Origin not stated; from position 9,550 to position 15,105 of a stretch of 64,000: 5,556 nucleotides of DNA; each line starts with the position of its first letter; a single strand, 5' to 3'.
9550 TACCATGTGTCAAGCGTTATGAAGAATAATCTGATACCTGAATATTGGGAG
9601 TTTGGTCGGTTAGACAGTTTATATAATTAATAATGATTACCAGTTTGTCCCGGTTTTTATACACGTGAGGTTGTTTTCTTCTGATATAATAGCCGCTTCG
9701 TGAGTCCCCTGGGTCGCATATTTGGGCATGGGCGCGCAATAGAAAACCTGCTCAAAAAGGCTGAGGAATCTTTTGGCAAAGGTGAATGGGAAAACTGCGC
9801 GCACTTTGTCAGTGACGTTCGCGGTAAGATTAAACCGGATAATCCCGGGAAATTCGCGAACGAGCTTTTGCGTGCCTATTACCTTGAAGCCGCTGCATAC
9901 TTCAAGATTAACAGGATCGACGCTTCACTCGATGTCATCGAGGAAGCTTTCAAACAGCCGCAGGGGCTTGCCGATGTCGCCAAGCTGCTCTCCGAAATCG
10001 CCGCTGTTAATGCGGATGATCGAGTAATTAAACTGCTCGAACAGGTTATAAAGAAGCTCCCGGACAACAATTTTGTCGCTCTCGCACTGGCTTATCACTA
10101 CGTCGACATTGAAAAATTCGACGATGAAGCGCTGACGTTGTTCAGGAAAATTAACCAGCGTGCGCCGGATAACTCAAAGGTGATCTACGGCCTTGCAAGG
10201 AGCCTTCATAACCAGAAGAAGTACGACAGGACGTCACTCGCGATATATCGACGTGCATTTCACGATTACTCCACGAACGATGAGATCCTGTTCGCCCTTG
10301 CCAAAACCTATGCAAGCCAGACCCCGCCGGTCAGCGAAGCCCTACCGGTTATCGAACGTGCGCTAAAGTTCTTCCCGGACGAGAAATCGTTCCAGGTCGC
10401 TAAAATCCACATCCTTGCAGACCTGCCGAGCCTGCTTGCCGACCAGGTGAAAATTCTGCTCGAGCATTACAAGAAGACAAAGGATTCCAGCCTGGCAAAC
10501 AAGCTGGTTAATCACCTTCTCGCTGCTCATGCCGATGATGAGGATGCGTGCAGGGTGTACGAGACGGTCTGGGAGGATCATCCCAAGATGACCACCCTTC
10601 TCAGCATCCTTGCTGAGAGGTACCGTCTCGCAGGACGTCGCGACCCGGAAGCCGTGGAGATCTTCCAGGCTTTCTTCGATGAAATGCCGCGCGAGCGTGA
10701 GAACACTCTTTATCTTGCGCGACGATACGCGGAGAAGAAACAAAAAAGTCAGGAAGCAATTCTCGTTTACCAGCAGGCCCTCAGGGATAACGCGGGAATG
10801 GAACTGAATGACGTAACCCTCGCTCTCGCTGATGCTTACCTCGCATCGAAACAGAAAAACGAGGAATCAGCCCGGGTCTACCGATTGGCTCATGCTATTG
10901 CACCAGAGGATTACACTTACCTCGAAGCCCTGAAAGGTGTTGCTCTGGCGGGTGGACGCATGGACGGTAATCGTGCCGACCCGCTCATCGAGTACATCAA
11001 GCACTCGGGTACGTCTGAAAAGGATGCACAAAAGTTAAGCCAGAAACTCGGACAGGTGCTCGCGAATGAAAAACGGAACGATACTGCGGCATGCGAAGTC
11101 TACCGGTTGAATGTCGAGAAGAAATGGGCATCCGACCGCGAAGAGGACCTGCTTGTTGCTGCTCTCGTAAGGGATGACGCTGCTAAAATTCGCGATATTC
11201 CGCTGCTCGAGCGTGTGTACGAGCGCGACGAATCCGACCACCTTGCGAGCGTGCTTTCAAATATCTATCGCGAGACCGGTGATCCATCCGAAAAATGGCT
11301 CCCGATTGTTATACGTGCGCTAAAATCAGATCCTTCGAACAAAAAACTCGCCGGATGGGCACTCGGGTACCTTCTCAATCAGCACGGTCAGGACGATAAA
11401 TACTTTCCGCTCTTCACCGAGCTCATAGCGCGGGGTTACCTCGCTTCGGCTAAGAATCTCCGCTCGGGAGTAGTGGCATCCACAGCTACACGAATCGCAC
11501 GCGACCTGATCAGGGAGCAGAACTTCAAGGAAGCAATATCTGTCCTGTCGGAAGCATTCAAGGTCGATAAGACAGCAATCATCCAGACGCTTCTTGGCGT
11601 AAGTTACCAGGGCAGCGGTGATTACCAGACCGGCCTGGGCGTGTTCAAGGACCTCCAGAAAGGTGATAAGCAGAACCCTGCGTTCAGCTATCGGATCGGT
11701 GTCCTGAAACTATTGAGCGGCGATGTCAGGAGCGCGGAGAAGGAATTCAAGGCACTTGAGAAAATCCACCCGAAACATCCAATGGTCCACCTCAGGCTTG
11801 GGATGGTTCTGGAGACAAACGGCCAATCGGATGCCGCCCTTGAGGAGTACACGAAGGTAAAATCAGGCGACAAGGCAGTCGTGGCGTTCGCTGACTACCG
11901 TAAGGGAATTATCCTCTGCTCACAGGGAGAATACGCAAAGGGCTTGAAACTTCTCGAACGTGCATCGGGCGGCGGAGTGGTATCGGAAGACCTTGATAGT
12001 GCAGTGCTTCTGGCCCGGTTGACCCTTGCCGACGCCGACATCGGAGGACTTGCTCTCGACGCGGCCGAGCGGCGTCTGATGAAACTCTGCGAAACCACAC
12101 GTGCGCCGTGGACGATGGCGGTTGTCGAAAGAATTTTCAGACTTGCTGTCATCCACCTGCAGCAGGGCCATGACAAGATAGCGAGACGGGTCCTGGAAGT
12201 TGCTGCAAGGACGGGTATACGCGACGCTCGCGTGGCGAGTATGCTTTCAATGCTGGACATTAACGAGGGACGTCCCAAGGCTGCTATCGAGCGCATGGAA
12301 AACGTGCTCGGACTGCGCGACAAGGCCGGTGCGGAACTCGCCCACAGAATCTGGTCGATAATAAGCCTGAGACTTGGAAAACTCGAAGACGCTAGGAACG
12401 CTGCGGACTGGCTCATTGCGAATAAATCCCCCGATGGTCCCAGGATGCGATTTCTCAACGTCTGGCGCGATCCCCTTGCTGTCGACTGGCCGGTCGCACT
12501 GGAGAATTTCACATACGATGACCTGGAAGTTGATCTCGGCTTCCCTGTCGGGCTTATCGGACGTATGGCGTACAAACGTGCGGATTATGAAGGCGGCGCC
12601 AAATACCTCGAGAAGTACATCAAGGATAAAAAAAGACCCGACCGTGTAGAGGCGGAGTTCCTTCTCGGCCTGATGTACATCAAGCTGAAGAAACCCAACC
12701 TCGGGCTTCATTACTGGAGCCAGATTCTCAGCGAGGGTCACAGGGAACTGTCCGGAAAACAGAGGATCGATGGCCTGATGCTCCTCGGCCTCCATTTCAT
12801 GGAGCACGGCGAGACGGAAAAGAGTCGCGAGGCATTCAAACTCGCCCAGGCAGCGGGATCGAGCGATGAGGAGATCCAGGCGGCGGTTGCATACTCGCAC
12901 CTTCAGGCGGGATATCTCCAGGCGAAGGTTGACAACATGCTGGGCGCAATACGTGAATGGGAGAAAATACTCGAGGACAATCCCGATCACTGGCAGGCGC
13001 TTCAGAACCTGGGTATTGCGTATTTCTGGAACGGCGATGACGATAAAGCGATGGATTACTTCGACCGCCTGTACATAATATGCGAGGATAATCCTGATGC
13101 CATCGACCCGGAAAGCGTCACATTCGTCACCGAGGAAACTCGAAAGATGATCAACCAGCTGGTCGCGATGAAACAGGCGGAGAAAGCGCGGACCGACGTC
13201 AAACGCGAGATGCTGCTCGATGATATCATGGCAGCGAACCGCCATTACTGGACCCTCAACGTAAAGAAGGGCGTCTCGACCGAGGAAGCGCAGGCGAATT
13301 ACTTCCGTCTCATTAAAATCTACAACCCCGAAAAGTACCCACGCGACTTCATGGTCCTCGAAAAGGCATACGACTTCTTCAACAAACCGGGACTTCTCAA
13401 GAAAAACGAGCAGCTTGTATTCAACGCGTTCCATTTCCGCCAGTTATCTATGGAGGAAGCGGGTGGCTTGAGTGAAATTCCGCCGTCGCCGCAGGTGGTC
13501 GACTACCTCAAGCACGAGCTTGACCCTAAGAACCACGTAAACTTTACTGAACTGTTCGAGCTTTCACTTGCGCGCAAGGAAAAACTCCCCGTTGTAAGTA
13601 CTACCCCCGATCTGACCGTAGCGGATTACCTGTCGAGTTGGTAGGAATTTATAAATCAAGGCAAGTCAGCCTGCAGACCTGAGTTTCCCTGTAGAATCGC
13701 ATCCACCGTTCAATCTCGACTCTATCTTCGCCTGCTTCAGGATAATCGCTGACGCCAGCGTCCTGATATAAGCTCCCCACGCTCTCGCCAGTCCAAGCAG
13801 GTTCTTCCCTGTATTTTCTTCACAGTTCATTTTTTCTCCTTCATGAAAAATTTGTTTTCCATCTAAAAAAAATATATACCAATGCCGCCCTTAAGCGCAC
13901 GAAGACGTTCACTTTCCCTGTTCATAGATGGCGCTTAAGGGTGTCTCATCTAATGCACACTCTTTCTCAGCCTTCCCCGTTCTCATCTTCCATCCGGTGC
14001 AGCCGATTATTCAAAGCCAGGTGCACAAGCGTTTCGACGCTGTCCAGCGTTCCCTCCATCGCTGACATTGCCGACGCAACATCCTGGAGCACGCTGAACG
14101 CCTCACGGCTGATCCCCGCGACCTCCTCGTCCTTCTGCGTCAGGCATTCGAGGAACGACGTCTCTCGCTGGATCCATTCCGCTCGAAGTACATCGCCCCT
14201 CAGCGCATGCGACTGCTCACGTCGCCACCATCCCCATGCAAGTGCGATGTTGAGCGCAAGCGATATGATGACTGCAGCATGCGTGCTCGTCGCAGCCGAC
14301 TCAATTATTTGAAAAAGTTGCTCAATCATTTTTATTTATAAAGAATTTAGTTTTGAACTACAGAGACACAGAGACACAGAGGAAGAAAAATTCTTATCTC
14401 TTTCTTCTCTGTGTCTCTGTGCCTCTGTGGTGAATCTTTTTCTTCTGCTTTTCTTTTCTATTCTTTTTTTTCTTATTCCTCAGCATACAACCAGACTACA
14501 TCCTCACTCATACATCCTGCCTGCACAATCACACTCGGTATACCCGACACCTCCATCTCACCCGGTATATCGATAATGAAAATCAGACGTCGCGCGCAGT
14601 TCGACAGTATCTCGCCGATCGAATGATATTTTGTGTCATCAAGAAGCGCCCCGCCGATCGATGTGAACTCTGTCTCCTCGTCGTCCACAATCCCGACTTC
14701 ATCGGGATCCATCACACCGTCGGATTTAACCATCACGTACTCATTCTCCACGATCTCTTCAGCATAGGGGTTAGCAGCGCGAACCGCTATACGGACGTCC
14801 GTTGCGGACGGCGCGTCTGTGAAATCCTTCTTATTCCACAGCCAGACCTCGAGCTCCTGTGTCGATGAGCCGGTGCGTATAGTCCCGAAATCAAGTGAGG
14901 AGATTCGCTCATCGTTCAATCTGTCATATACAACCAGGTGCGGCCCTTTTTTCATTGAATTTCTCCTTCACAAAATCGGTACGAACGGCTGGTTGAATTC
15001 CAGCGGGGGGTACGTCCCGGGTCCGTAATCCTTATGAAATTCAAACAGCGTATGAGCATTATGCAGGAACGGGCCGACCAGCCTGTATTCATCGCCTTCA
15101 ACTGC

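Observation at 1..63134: Seven paralogous lipoproteins share an unassigned ~350-aa N-terminal module with interchangeable C-terminal domains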

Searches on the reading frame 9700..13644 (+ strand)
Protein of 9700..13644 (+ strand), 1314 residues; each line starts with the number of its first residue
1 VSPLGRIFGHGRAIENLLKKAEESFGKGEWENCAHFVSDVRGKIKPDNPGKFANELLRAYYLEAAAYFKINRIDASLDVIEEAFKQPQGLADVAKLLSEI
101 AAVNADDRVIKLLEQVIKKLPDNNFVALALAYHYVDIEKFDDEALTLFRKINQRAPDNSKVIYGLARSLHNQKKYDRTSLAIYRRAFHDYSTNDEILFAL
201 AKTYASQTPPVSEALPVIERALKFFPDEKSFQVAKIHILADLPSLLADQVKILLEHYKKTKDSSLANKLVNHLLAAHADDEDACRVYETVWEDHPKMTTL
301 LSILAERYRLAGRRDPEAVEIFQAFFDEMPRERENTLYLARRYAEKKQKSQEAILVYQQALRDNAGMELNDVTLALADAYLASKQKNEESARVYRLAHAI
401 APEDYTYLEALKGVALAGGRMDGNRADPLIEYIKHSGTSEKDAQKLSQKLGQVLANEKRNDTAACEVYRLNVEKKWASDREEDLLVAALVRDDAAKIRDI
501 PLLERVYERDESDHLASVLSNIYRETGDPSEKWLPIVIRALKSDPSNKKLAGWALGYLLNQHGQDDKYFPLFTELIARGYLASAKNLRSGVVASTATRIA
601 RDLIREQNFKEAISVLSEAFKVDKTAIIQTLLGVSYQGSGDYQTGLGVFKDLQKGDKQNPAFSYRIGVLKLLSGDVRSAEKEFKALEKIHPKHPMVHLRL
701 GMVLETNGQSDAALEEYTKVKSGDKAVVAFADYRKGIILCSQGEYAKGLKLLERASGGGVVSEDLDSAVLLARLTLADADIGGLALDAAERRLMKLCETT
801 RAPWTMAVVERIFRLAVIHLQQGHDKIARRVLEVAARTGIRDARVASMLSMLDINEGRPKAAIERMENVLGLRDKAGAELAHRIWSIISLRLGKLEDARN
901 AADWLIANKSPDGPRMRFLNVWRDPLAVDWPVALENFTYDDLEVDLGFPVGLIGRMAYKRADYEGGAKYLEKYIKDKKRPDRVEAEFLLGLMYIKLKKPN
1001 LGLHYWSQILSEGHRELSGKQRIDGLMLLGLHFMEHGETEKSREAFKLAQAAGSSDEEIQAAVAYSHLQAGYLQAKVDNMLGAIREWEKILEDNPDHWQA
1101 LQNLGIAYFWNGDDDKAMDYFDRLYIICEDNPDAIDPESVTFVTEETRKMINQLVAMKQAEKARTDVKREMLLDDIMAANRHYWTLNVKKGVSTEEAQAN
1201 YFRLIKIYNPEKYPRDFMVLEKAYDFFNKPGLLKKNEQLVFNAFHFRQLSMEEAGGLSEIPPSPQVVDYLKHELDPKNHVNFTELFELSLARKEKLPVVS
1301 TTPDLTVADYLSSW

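Call 15: search_protein_families(library=pfam, proteins=[window:9700-13644:+], max_evalue=0.001)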
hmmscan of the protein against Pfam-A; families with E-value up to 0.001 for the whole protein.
window:9700-13644:+ (1314 aa): 16 families
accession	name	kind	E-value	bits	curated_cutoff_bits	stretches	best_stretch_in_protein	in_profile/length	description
PF13432.12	TPR_16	-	1.6e-28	99.2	32.7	1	1082-1132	15-65/65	Tetratricopeptide repeat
PF14559.12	TPR_19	-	2.1e-23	82.9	25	0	639-697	4-62/68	Tetratricopeptide repeat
PF13428.12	TPR_14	-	4.7e-22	76.7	23.5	0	1099-1134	2-37/44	Tetratricopeptide repeat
PF07719.23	TPR_2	-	5.2e-19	67.2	27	0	1099-1131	2-34/34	Tetratricopeptide repeat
PF24575.1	TPR_Slam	-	1.3e-12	48.4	35.2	0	108-176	29-98/104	Surface lipoprotein assembly modifier, N-terminal TPR repeats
PF00515.34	TPR_1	-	1.4e-11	44.1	27.8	0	1099-1123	2-26/34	Tetratricopeptide repeat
PF13424.12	TPR_12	-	8.9e-11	42.3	30.1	0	593-643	3-62/77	Tetratricopeptide repeat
PF13431.12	TPR_17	-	1.3e-09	38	24.4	0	1087-1117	2-32/34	Tetratricopeptide repeat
PF23914.1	TPR_CcmH_CycH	-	9.1e-09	35.8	42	0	1025-1127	52-150/158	Cytochrome c-type biogenesis protein H TPR domain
PF13174.12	TPR_6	-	1.2e-07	32.4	26.3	0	1099-1124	1-26/33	Tetratricopeptide repeat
PF12895.13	ANAPC3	-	1.6e-06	28.7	27.2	0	110-176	9-73/82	Anaphase-promoting complex, cyclosome, subunit 3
PF16918.11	PknG_TPR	-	7.3e-05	22.1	27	1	639-803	107-270/340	Protein kinase G tetratricopeptide repeat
PF25064.1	ARM_TT21_5th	-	0.00021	22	27.8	0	1080-1166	17-101/117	TT21 fifth ARM repeats domain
PF13176.12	TPR_7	-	0.00028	21.2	27.9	0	1100-1133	1-34/36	Tetratricopeptide repeat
PF13371.12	TPR_9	-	0.00031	21.1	35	0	1088-1134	19-65/73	Tetratricopeptide repeat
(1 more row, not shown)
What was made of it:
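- On Slam-dependent surface lipoproteins: The TPR protein at 9700-13644 has only generic TPR and DnaJ hits (call 15).
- The TPR protein at 9700-13644 gives only generic TPR hits (call 15).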

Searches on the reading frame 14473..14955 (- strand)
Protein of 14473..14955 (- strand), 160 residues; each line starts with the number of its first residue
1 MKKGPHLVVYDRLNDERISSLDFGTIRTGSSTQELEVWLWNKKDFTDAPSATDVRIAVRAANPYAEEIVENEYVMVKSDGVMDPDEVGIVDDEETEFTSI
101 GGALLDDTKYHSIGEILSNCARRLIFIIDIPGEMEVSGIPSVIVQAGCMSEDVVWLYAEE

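Call 15: search_protein_families(library=pfam, proteins=[window:14473-14955:-], max_evalue=0.001)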
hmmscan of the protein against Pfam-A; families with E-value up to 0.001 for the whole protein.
window:14473-14955:- (160 aa): 0 families

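Call 65: search_protein_families(library=phrogs, proteins=[window:14473-14955:-], max_evalue=0.001)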
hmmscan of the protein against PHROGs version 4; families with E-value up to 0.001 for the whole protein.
window:14473-14955:- (160 aa): 1 family
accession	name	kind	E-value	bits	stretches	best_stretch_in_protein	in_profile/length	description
phrog_11814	-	unknown function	1.1e-05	26.5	1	5-104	4-99/174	-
